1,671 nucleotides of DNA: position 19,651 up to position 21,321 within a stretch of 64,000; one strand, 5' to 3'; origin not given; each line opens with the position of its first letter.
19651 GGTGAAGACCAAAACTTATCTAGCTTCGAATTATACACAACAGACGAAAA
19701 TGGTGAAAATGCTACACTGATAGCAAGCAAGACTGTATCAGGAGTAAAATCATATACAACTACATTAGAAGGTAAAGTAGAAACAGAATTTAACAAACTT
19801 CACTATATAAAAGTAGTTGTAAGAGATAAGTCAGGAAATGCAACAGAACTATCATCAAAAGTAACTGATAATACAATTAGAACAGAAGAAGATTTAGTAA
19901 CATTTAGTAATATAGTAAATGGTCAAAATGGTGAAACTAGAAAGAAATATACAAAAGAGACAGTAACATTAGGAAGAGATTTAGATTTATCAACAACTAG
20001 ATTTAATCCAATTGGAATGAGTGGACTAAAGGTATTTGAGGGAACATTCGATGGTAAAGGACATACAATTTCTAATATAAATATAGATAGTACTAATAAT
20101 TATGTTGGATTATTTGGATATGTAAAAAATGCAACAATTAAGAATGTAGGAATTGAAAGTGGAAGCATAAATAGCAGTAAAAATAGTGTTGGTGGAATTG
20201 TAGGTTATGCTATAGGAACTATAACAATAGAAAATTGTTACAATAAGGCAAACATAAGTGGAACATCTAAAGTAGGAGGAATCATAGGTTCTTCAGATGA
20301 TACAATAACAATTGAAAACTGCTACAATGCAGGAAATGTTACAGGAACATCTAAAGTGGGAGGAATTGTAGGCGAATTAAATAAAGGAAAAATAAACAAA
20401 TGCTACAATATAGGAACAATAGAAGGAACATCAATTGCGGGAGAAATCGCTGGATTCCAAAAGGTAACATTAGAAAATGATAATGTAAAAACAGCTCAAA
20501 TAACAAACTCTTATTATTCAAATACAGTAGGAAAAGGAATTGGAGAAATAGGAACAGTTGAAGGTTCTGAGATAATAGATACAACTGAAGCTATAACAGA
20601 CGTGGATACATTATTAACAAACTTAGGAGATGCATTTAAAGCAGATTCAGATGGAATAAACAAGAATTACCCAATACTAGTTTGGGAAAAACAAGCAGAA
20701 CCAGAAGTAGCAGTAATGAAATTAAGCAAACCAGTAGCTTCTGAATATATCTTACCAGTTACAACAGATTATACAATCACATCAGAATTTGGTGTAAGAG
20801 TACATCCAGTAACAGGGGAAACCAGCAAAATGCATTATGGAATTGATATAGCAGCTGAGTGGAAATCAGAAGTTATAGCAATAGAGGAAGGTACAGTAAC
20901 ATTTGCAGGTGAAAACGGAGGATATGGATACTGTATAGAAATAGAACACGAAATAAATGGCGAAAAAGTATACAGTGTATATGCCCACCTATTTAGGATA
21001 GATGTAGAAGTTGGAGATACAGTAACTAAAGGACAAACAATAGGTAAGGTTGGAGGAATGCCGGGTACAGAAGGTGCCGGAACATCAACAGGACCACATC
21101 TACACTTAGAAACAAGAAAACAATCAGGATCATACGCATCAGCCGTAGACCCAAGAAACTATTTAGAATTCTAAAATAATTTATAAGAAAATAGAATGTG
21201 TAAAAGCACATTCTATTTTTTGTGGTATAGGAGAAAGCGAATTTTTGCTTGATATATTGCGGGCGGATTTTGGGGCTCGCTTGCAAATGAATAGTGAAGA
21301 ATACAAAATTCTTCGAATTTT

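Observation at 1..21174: Giant (>7,000 aa) RCC1 / cadherin-like / GLUG surface protein ending in an M23 peptidoglycan endopeptidase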

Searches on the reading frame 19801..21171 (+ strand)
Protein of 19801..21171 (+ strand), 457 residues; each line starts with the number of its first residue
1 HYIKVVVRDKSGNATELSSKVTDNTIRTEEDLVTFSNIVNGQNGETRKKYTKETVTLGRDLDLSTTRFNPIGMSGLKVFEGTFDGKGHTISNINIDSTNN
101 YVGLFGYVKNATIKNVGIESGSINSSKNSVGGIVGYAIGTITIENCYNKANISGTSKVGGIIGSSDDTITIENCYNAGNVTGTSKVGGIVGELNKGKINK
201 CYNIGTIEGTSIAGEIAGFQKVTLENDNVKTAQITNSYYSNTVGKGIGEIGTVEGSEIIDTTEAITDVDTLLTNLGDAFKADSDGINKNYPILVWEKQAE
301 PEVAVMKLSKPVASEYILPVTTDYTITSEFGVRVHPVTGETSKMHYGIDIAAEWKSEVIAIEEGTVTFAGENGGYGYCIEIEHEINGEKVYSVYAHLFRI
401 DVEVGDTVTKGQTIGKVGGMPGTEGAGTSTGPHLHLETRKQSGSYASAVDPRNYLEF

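Call 12: find_homologous_proteins(query=window:19801-21171:+, max_evalue=0.00001)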
Query window:19801-21171:+ (457 aa): 4050 proteins with E <= 0.00001 among 8000 candidates; the best 120 are listed.
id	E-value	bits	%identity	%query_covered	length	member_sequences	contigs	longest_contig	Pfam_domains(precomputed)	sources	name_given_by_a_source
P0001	3.1e-136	473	55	100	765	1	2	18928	PF01551.30,PF07581.18,PF13620.13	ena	-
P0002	4.7e-125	436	54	94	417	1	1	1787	PF01551.30,PF07581.18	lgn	-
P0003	4.7e-65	238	42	40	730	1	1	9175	-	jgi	-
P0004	1.9e-60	223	33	49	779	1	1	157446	PF07581.18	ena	-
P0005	4.2e-57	212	36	59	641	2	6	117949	PF00404.25,PF07581.18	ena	-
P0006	1.4e-55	207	35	52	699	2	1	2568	PF07581.18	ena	-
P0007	5.2e-53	199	41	44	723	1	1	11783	PF07581.18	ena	-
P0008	5.3e-52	195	38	44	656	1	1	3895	PF07581.18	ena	-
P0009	3.0e-51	193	35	63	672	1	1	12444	PF07581.18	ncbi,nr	ncbi:MAG: hypothetical protein J1F64_02290, partial [Oscillospiraceae bacterium]|nr:hypothetical pro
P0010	3.9e-51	192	33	43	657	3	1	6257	PF09479.17,PF07581.18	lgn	-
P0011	1.0e-49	188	37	46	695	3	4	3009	PF07581.18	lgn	-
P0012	1.0e-49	188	38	48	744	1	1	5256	PF07581.18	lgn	-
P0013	2.8e-49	186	38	46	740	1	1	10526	PF13149.13,PF07581.18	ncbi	-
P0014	2.8e-49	186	46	22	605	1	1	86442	PF07581.18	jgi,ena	-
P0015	7.5e-49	185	38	48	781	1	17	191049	PF07581.18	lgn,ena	-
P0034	9.2e-43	165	54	33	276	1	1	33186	PF01551.30,PF00404.25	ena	-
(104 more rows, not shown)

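Call 13: find_encoding_contigs(protein=P0001, flank=10000, max_places=4)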
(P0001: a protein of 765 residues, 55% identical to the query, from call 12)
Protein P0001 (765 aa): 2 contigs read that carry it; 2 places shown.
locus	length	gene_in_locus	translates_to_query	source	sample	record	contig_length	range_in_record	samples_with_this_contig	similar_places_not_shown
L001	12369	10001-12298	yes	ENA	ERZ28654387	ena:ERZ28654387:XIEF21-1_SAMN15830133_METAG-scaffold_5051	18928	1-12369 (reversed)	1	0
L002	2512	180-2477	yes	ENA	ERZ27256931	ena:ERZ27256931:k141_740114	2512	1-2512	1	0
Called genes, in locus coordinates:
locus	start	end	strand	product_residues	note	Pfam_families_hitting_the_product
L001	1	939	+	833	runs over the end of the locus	PF17764:PriA_3primeBD, PF00270:DEAD, PF04851:ResIII, PF18319:Zn_ribbon_PriA (faint), PF00271:Helicase_C (weak), PF18074:PriA_C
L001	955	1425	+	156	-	PF01327:Pep_deformylase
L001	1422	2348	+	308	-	PF00551:Formyl_trans_N, PF02911:Formyl_trans_C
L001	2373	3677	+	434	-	PF01029:NusB, PF22458:RsmF-B_ferredox, PF01189:Methyltr_RsmB-F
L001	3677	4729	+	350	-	PF21016:RlmN_N, PF04055:Radical_SAM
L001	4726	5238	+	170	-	PF13672:PP2C_2, PF00481:PP2C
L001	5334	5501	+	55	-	-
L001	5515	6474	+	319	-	PF17667:Pkinase_fungal (faint), PF00069:Pkinase, PF07714:PK_Tyr_Ser-Thr, PF03109:ABC1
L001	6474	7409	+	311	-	PF16745:RsgA_N, PF03193:RsgA_GTPase, PF01926:MMR_HSR1 (weak)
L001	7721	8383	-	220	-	-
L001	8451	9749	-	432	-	PF02885:Glycos_trans_3N, PF00591:Glycos_transf_3, PF07831:PYNP_C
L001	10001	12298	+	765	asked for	PF13620:CarboxypepD_reg (faint), PF07581:Glug (faint), PF01551:Peptidase_M23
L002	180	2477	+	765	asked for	PF13620:CarboxypepD_reg (faint), PF07581:Glug (faint), PF01551:Peptidase_M23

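Call 45: search_protein_representatives(protein=window:19801-21171:+)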
Query: 457 residues. Proteins with E-value up to 0.001 (for the whole library): 142708; up to 1e-10: 57615; up to 1e-30: 7119. The best 150 are listed.
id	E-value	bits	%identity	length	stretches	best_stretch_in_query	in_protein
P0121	2.0e-292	985.8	44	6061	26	68-207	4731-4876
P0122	1.5e-289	976.3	99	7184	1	1-457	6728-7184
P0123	3.2e-236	800.6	45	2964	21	52-211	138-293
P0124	1.5e-205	699.5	39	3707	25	67-211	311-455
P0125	1.9e-198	676.1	44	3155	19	26-218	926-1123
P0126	7.0e-198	674.3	39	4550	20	25-209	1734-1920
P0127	2.3e-194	662.6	71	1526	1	1-457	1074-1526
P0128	1.2e-192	657.0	44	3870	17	65-275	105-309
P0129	5.8e-186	635.0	40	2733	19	56-210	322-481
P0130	6.5e-180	615.1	40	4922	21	56-250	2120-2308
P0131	1.7e-178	610.4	41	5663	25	56-255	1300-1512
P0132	8.6e-178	608.1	38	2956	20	54-220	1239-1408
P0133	2.4e-176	603.3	38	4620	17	68-198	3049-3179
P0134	1.3e-175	600.9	43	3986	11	66-220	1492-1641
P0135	2.6e-174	596.6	38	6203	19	25-210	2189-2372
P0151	1.6e-146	505.0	58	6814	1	1-457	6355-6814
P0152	1.7e-145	501.6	57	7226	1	5-457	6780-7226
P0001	9.7e-137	472.8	58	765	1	4-457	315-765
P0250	9.7e-102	357.4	55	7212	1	4-456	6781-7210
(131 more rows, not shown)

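Call 47: list_cluster_members(proteins=[P0122, P0151, P0152, P0250, P0127])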
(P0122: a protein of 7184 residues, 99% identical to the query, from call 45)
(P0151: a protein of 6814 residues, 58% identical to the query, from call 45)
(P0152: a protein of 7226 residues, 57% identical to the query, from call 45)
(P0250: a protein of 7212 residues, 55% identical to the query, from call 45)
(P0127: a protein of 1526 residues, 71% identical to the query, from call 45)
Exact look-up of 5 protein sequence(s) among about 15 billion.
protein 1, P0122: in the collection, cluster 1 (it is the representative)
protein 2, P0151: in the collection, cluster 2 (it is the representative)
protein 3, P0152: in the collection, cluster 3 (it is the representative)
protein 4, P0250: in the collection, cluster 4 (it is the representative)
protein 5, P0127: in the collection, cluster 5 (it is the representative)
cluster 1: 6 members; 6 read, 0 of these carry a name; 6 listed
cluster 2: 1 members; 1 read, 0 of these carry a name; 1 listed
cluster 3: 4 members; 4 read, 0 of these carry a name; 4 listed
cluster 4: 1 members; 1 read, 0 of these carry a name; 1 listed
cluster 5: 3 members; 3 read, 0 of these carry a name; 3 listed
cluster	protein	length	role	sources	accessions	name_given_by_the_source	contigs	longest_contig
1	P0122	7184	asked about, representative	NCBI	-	-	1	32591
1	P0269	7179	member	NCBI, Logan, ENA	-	-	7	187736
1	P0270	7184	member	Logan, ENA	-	-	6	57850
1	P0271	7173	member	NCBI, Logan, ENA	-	-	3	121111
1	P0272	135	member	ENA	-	-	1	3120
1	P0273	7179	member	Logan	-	-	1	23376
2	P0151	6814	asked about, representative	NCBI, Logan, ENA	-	-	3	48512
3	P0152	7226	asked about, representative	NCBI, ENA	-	-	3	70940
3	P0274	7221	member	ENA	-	-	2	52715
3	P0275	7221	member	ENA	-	-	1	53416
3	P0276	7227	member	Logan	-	-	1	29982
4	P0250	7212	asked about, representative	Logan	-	-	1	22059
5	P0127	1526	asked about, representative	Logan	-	-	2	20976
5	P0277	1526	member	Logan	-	-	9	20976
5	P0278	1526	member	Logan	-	-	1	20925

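Call 50: find_encoding_contigs(protein=P0269, flank=10000, max_places=3)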
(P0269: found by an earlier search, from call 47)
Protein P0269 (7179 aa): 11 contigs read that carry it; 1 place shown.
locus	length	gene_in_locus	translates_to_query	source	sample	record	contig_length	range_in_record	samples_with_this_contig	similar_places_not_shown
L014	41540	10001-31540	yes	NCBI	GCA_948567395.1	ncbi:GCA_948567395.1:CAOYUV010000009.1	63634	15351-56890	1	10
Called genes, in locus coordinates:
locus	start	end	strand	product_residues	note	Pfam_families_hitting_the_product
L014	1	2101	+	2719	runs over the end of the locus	PF07523:Big_3 (weak), PF18676:MBG_2, PF07523:Big_3 (weak)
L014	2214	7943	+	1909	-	PF07523:Big_3, PF09479:Flg_new (weak)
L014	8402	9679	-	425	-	PF01471:PG_binding_1, PF01476:LysM, PF23457:LysM2_NFP (weak), PF00246:Peptidase_M14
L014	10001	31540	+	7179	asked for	PF00415:RCC1, PF13540:RCC1_2, PF25390:WD40_RLD, PF25390:WD40_RLD, PF13540:RCC1_2, PF25390:WD40_RLD, PF13540:RCC1_2, PF25390:WD40_RLD, +19 more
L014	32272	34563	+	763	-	PF12799:LRR_4 (faint), PF09479:Flg_new (faint), PF03382:DUF285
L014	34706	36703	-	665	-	PF13687:DUF4153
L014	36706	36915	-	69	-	PF13443:HTH_26, PF01381:HTH_3 (weak), PF12844:HTH_19 (weak)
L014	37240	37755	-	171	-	PF11188:DUF2975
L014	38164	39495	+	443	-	PF01554:MatE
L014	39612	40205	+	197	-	PF06941:NT5C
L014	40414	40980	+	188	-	PF02659:Mntp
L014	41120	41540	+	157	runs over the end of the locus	PF13173:AAA_14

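Call 51: find_encoding_contigs(protein=P0152, flank=10000, max_places=2)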
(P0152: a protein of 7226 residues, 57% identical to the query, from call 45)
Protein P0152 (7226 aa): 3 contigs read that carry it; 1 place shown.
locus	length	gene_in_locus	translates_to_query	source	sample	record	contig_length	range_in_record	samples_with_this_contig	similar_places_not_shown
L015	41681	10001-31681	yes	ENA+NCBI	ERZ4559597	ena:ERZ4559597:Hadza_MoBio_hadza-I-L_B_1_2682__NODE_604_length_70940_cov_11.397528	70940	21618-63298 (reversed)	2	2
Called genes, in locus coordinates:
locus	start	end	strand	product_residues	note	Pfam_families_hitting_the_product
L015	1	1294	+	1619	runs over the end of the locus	PF07523:Big_3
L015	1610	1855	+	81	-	-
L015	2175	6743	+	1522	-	PF09479:Flg_new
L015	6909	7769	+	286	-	PF00892:EamA, PF06027:SLC35F (faint), PF06800:Sugar_transport, PF00892:EamA, PF05653:Mg_trans_NIPA (weak)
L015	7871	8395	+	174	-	PF00583:Acetyltransf_1 (weak), PF13673:Acetyltransf_10, PF13508:Acetyltransf_7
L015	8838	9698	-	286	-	PF01471:PG_binding_1, PF01476:LysM, PF00246:Peptidase_M14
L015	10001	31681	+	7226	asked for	PF00415:RCC1, PF13540:RCC1_2, PF25390:WD40_RLD, PF13540:RCC1_2, PF25390:WD40_RLD, PF13540:RCC1_2, PF25390:WD40_RLD, PF13540:RCC1_2, +22 more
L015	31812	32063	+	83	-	-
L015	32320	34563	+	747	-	PF00664:ABC_membrane, PF00005:ABC_tran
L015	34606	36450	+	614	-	PF00664:ABC_membrane, PF00005:ABC_tran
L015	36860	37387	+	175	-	PF00188:CAP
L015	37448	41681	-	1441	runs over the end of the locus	PF01548:DEDD_Tnp_IS110 (faint), PF01869:BcrAD_BadFG, PF09989:DUF2229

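Call 52: find_encoding_contigs(protein=P0151, flank=10000, max_places=2)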
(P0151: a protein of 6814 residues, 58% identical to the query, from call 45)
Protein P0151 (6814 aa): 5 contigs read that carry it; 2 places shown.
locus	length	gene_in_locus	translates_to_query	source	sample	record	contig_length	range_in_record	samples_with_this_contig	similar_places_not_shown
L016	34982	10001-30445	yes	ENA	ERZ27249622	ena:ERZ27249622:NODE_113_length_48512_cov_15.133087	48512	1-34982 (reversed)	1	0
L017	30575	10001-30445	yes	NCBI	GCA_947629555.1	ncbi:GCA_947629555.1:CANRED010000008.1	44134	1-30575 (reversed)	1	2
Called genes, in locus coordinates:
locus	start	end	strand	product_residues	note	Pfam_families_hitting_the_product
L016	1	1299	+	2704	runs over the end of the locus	PF07523:Big_3 (weak), PF18887:MBG_3, PF07523:Big_3, PF09479:Flg_new, PF07523:Big_3 (weak)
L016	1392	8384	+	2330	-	PF07523:Big_3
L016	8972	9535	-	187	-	PF00246:Peptidase_M14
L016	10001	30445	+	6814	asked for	PF00415:RCC1, PF13540:RCC1_2, PF25390:WD40_RLD, PF13540:RCC1_2, PF25390:WD40_RLD, PF00415:RCC1, PF13540:RCC1_2, PF25390:WD40_RLD, +28 more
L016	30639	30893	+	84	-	-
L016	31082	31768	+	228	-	PF13276:HTH_21, PF00665:rve, PF13683:rve_3, PF13333:rve_2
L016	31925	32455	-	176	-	-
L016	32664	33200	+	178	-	PF18938:aRib (weak)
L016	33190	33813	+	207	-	PF04203:Sortase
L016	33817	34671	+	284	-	-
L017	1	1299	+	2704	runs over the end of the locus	PF07523:Big_3 (weak), PF18887:MBG_3, PF07523:Big_3, PF09479:Flg_new, PF07523:Big_3 (weak)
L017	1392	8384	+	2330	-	PF07523:Big_3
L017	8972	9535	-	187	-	PF00246:Peptidase_M14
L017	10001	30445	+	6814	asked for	PF00415:RCC1, PF13540:RCC1_2, PF25390:WD40_RLD, PF13540:RCC1_2, PF25390:WD40_RLD, PF00415:RCC1, PF13540:RCC1_2, PF25390:WD40_RLD, +28 more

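Call 53: find_encoding_contigs(protein=P0127, flank=10000, max_places=2)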
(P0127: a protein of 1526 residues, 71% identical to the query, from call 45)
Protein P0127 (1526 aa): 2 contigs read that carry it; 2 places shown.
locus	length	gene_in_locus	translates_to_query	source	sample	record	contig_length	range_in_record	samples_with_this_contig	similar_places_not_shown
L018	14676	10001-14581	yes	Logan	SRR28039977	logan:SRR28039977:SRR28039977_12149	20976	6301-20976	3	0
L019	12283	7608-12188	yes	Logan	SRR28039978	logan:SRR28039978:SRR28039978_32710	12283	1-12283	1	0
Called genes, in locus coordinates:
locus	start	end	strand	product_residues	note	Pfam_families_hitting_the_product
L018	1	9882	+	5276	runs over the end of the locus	PF00415:RCC1, PF13540:RCC1_2, PF25390:WD40_RLD, PF25390:WD40_RLD, PF13540:RCC1_2, PF25390:WD40_RLD, PF00415:RCC1, PF13540:RCC1_2, +20 more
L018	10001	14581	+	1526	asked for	PF13620:CarboxypepD_reg (weak), PF07581:Glug (faint), PF01551:Peptidase_M23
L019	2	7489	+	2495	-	?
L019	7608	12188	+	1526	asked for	PF13620:CarboxypepD_reg (weak), PF07581:Glug (faint), PF01551:Peptidase_M23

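Call 58: predict_structure(alignment_id=A1)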
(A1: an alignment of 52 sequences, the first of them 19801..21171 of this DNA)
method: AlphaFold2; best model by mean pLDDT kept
length: 457 residues; sequences in the alignment: 52
mean_pLDDT: 75.8   pTM: 0.67
mean pLDDT of the five models: 75.8, 73.1, 72.0, 71.7, 71.0
residues with pLDDT >= 90: 211; 70-90: 71; 50-70: 84; < 50: 91
segments of 3 or more residues with pLDDT < 50: 1-5, 16-20, 300-330, 351-362, 398-432
pLDDT, mean of each block of 10 residues (from residue 1): 47 52 83 93 76 92 95 90 97 96 97 98 96 97 98 98 96 98 97 95 96 94 75 90 75 74 93 96 91 79 37 40 44 60 59 42 59 59 70 57 39 32 38 63 71 57
secondary structure, 60 per line:
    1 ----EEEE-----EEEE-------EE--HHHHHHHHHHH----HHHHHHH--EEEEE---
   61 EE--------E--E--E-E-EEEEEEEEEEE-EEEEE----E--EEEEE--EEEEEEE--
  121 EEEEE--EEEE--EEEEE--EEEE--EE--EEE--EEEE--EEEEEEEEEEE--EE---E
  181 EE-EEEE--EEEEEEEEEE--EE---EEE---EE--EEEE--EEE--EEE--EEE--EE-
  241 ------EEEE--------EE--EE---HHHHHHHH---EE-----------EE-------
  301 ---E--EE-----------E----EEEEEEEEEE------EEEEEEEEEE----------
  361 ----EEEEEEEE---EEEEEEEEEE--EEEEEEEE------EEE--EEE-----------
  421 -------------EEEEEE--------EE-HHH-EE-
elements in order: E5-8 E14-17 H29-39 H44-50 E53-57 E81-91 E93-97 E105-109 E112-118 E121-125 E128-131 E134-138 E141-144 E151-153 E156-159 E162-172 E180-182 E184-187 E190-199 E207-209 E217-220 E223-225 E228-230 E233-235 E247-250 H268-275 E325-334 E341-350 E365-372 E376-385 E388-395 E402-404 E407-409 E434-439
